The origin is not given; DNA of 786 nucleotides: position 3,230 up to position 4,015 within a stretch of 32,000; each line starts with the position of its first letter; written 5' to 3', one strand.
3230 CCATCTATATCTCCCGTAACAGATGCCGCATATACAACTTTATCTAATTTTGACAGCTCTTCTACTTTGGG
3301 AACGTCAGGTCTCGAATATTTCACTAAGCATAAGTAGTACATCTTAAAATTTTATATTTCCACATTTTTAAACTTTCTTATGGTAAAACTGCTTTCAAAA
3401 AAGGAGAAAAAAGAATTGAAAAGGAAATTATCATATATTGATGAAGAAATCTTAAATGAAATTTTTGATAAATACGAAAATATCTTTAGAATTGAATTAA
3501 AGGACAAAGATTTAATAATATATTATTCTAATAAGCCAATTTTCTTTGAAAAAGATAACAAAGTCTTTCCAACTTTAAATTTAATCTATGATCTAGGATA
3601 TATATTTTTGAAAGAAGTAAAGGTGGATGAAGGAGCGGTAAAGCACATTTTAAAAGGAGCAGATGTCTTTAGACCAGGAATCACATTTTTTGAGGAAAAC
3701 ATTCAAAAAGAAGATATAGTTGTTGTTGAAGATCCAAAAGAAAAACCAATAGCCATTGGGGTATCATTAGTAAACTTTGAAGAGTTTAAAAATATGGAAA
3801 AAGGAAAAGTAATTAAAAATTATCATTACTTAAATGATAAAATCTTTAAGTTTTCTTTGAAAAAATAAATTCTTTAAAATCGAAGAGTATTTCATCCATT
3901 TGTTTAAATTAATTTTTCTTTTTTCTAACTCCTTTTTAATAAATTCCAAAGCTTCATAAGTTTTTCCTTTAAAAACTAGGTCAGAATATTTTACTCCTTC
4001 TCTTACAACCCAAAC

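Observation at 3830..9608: Coupled operon: intein-bearing KlbA/FlaI-type ATPase, two-domain FlaJ/TadC-like platform, and an Nre-like protein ending in a PIP box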

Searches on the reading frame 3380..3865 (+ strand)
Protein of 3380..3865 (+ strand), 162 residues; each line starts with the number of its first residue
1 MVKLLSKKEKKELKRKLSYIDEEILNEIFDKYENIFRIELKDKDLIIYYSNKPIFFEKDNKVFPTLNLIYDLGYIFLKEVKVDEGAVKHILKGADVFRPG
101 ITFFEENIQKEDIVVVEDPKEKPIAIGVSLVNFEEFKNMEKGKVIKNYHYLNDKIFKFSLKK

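Call 34: search_protein_families(library=pfam, proteins=[window:3380-3865:+], max_evalue=0.01)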
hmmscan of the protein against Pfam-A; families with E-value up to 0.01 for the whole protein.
window:3380-3865:+ (162 aa): 4 families
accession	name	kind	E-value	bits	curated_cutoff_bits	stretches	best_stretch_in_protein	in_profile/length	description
PF01472.26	PUA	-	5.9e-20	71.4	24.8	1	79-151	2-74/74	PUA domain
PF17832.7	Pre-PUA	-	7.4e-07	30.1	23.5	1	5-70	13-83/86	Pre-PUA-like domain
PF03657.19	UPF0113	-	2.6e-06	28.1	23.8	1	80-147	2-63/73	UPF0113 PUA domain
PF09183.16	DUF1947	-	6.2e-05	23.5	22.5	1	4-69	4-62/65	Domain of unknown function (DUF1947)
